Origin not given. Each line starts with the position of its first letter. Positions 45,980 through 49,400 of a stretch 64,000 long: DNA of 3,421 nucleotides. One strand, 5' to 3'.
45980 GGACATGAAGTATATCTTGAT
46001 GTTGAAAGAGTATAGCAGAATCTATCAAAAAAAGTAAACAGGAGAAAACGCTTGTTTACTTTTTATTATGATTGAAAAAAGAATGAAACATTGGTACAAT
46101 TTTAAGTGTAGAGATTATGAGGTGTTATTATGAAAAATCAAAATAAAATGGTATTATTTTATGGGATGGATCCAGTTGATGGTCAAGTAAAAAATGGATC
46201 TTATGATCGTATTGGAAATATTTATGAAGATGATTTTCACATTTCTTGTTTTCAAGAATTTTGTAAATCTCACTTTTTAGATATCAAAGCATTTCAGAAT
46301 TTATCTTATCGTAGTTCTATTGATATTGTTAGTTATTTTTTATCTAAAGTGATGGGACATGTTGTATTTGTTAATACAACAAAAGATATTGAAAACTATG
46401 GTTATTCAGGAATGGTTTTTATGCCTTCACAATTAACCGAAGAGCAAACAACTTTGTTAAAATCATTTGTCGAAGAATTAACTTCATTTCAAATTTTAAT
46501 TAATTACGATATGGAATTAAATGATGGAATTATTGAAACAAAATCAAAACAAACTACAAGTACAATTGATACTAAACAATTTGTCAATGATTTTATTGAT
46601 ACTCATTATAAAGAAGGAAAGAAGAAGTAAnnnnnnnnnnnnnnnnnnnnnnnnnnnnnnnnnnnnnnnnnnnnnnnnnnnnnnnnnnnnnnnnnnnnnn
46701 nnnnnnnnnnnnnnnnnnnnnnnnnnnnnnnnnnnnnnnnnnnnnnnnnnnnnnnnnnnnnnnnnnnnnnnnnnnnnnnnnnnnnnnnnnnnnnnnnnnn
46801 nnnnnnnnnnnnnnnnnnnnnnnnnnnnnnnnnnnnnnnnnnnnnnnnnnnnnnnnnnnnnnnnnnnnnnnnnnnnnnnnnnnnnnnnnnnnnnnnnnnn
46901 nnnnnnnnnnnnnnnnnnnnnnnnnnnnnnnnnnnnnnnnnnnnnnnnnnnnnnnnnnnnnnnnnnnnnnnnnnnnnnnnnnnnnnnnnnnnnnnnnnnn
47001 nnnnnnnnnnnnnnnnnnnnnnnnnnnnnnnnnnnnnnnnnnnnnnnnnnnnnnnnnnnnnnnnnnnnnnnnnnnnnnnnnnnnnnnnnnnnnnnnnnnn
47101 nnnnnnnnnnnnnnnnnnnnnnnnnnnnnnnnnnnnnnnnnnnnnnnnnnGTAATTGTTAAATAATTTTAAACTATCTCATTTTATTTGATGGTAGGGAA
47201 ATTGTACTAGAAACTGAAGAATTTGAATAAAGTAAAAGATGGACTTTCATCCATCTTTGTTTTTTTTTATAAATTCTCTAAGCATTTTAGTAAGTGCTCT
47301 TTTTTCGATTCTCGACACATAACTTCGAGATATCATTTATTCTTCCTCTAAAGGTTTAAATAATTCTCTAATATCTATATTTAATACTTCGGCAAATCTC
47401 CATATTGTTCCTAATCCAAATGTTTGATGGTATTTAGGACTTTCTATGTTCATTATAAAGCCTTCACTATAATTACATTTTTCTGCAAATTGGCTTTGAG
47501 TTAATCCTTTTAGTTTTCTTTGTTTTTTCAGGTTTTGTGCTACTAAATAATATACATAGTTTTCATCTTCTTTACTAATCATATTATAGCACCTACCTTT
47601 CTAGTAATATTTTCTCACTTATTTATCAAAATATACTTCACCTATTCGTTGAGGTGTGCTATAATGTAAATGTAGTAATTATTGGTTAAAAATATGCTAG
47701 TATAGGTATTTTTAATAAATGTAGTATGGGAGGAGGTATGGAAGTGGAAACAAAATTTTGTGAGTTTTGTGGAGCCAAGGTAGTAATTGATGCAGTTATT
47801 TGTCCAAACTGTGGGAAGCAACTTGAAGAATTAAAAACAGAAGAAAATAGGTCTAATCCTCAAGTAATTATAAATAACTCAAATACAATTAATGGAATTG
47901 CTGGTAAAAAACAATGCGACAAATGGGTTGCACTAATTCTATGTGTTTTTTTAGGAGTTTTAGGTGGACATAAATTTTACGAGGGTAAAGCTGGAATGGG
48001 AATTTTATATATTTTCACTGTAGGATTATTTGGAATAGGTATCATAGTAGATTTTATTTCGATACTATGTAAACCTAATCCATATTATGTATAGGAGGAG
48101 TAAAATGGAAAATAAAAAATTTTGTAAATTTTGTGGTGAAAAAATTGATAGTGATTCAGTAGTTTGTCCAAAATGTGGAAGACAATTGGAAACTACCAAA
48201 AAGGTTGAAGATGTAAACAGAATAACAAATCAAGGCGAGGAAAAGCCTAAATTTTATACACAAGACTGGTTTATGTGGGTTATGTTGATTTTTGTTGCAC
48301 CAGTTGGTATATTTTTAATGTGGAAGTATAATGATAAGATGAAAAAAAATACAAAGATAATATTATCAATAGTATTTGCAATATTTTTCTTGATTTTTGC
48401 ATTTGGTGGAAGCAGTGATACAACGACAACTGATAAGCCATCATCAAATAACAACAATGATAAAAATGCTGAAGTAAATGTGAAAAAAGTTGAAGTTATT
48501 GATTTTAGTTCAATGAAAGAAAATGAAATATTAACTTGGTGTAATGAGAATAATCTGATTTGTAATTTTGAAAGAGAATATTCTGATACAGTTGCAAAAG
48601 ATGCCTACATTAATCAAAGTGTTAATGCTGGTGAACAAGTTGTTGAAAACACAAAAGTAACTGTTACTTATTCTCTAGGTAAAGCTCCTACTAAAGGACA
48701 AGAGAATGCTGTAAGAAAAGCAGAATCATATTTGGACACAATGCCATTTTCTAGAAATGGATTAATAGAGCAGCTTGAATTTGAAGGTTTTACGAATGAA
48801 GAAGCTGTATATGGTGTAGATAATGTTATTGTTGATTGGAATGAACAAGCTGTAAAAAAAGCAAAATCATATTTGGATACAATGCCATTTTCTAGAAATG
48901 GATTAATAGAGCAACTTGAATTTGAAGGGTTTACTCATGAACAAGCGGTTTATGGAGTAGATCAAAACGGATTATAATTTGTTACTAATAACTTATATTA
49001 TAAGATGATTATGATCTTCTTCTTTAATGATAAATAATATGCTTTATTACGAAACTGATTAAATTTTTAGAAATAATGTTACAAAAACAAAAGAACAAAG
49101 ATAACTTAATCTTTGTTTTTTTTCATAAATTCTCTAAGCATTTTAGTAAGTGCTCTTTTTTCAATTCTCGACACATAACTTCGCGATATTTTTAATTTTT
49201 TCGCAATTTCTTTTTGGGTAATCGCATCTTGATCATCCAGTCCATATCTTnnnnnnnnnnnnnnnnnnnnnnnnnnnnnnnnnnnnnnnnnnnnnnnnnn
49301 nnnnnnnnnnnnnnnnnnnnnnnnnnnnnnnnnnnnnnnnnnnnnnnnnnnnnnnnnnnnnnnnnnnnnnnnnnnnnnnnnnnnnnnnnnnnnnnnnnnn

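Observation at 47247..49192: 79-bp direct repeat of the sigK 3' end brackets a 1.8-kb XRE/TM2/Ltp cassette: att-like scar of an element integrated at the 3' end of an intact sigK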

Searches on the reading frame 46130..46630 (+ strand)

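Call 4: search_protein_families(library=pfam, proteins=[window:46130-46630:+], max_evalue=0.01)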
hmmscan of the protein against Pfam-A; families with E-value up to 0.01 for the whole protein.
window:46130-46630:+ (166 aa): 0 families

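Call 5: search_protein_families(library=ncbifam, proteins=[window:46130-46630:+], max_evalue=0.01)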
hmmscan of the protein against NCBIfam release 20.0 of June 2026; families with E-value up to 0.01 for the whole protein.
window:46130-46630:+ (166 aa): 0 families

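Call 25: search_protein_families(library=phrogs, proteins=[window:46130-46630:+], max_evalue=0.001)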
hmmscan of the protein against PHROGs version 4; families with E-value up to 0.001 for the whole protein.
window:46130-46630:+ (166 aa): 0 families

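Call 26: search_protein_families(library=padloc, proteins=[window:46130-46630:+], max_evalue=0.01)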
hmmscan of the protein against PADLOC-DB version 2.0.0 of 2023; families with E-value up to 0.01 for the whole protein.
window:46130-46630:+ (166 aa): 1 family
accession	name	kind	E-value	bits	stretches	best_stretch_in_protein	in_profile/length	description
PDLC02499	BrxF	-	0.0081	14.5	0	85-160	14-84/133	BrxF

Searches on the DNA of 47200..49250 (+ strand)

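Call 8: search_dna_similar(query=window:47200-49250:+, collection=phages, mode=distant)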
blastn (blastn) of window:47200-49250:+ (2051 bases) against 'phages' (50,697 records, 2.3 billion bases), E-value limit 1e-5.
Records with a match: 3; places in all: 3; records where one place covers at least 80% of the query: 0.
Best place of each record, by identity: 60-80% 3.
By first word of the organism name: Bacteriophage 2; Roseburia 1.
By host as written in the record: - 3.
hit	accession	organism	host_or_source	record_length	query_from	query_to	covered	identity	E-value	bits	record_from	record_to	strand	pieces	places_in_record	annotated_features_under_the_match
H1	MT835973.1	Bacteriophage sp.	human fecal samples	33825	720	894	9%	73.7%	5e-21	109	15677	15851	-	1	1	record has no annotation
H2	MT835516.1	Bacteriophage sp.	human fecal samples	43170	720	894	9%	69.1%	4e-10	73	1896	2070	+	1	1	record has no annotation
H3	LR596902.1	Roseburia phage Jekyll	-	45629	728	841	6%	73.7%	1e-9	72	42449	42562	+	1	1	putative restriction endonuclease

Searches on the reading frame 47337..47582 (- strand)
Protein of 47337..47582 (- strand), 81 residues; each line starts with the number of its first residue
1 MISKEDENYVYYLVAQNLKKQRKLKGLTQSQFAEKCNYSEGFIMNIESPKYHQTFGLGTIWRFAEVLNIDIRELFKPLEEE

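Call 4: search_protein_families(library=pfam, proteins=[window:47337-47582:-], max_evalue=0.01)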
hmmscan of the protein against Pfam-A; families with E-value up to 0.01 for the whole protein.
window:47337-47582:- (81 aa): 5 families
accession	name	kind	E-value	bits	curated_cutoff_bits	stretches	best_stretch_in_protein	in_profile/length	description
PF01381.28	HTH_3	-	8.7e-08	32.5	23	1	18-74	1-55/55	Helix-turn-helix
PF12844.13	HTH_19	-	4.5e-05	23.7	30.2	1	16-75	2-59/64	Helix-turn-helix domain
PF13443.12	HTH_26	-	9e-05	23.1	22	1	17-76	1-59/63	Cro/C1-type HTH DNA-binding domain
PF13560.12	HTH_31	-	0.0018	19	27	1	15-70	3-57/64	Helix-turn-helix domain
PF13413.12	HTH_25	-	0.0085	16.3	24.6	0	18-71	2-59/62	Helix-turn-helix domain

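Call 5: search_protein_families(library=ncbifam, proteins=[window:47337-47582:-], max_evalue=0.01)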
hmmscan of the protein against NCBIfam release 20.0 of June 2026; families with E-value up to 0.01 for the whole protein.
window:47337-47582:- (81 aa): 5 families
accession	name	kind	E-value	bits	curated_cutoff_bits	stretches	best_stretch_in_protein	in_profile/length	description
TIGR03070.1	couple_hipB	subfamily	3.5e-08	33.3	71.65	1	15-70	4-57/58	type II toxin-antitoxin system Y4mF family antitoxin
NF047948.1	male_kill_WMK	equivalog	1e-07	31.7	300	1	3-79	152-226/300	WO male-killing family protein Wmk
NF041951.1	phage_RstR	subfamily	0.00015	22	80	1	15-75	4-62/108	RstR family transcriptional repressor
NF006015.0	PRK08154.1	subfamily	0.00078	18.7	204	1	5-77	22-92/314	anaerobic benzoate catabolism transcriptional regulator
TIGR00270.2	TIGR00270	equivalog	0.0051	16.6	110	1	15-54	77-116/159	multiprotein bridging factor aMBF1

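Call 25: search_protein_families(library=phrogs, proteins=[window:47337-47582:-], max_evalue=0.001)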
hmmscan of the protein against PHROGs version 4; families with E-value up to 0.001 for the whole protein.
window:47337-47582:- (81 aa): 7 families
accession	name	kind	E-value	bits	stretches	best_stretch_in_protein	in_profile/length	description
phrog_3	-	transcription regulation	1.7e-09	38.9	1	8-79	83-150/430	transcriptional repressor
phrog_8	-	transcription regulation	4e-09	37.4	1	15-81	163-222/346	transcriptional regulator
phrog_1373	-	transcription regulation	4.2e-08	34.4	1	7-77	58-125/166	transcriptional regulator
phrog_5823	-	transcription regulation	3.4e-06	27.4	1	15-75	8-67/404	transcriptional regulator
phrog_2967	-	transcription regulation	2e-05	25.3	1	14-75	11-70/225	transcriptional regulator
phrog_4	-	transcription regulation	7.6e-05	22.8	1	14-77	137-194/400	transcriptional repressor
phrog_7950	-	transcription regulation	0.00012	23.1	1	14-48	8-42/68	transcriptional repressor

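Call 26: search_protein_families(library=padloc, proteins=[window:47337-47582:-], max_evalue=0.01)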
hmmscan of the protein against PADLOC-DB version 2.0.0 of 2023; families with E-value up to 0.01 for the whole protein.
window:47337-47582:- (81 aa): 9 families
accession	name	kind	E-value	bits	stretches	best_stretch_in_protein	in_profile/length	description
PDLC02926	HTH_VI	-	4.2e-09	34.5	1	15-75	3-61/92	-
PDLC03954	RmrA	-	5.5e-06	23.5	1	13-72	10-67/380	-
PDLC03665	Control_protein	-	0.00026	19.2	1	12-75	7-71/77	control protein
PDLC04775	PDC-M69A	-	0.00031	19.2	1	11-79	5-71/113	-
PDLC03668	Control_protein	-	0.0027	16.2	1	9-49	4-44/79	control protein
PDLC03664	Control_protein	-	0.0049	15.3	1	14-75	14-73/74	control protein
PDLC04142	capH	-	0.0068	15.5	1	15-50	8-41/103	capH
PDLC03671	Control_protein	-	0.0068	14.6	1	13-74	14-73/84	control protein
PDLC03945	RmrA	-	0.0088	13.2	1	15-70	4-57/394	-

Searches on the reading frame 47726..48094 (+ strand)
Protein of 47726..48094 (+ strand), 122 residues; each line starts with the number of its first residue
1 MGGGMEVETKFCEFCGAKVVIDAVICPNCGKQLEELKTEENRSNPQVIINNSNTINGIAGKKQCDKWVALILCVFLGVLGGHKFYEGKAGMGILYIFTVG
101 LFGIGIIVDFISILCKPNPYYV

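Call 4: search_protein_families(library=pfam, proteins=[window:47726-48094:+], max_evalue=0.01)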
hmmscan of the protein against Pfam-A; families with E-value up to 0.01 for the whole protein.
window:47726-48094:+ (122 aa): 8 families
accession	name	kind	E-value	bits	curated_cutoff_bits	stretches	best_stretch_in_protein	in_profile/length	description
PF05154.21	TM2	-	2.7e-16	59.9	27.9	1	65-111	4-51/51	TM2 domain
PF12773.13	DZR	-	8.5e-06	26.3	27.3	2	9-33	12-34/45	Double zinc ribbon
PF13248.11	Zn_ribbon_3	-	9.1e-05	22.2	27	1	12-33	5-26/26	zinc-ribbon domain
PF13240.11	Zn_Ribbon_1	-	0.00017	21.7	25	0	26-35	2-11/23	zinc-ribbon domain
PF24460.1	DUF7575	-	0.00024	20.8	28.5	0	23-35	3-15/28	Domain of unknown function (DUF7575)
PF18912.6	DZR_2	-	0.0013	18.9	27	1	7-35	19-48/56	Double zinc ribbon domain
PF07191.17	Zn_ribbon_6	-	0.0017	18.7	25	1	8-37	15-43/67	Double zinc ribbon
PF14803.11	Zn_ribbon_Nudix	-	0.0047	17.3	25.6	0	10-20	1-11/34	Nudix N-terminal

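Call 5: search_protein_families(library=ncbifam, proteins=[window:47726-48094:+], max_evalue=0.01)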
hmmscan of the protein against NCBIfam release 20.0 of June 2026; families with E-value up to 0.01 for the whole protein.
window:47726-48094:+ (122 aa): 0 families

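Call 25: search_protein_families(library=phrogs, proteins=[window:47726-48094:+], max_evalue=0.001)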
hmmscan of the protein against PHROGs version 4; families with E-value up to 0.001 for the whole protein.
window:47726-48094:+ (122 aa): 8 families
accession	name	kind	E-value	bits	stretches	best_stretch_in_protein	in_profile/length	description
phrog_10292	-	unknown function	2.5e-15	57.6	1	9-112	3-84/136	-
phrog_10680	-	unknown function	3.8e-12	47.5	1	31-113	46-124/144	-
phrog_8793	-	unknown function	2.5e-11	44.9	1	67-111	5-49/81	-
phrog_10772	-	unknown function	3.1e-11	44.3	1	65-113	6-53/82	-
phrog_33436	-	unknown function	4e-08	34.4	1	65-113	3-53/117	-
phrog_22651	-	unknown function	3.1e-06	28.4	1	66-111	4-49/111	-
phrog_8436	-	unknown function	0.00021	22.3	1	8-39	62-91/110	-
phrog_27357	-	unknown function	0.00076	20.8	0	60-105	31-75/112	-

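Call 26: search_protein_families(library=padloc, proteins=[window:47726-48094:+], max_evalue=0.01)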
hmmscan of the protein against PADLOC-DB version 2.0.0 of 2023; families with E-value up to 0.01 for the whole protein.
window:47726-48094:+ (122 aa): 0 families
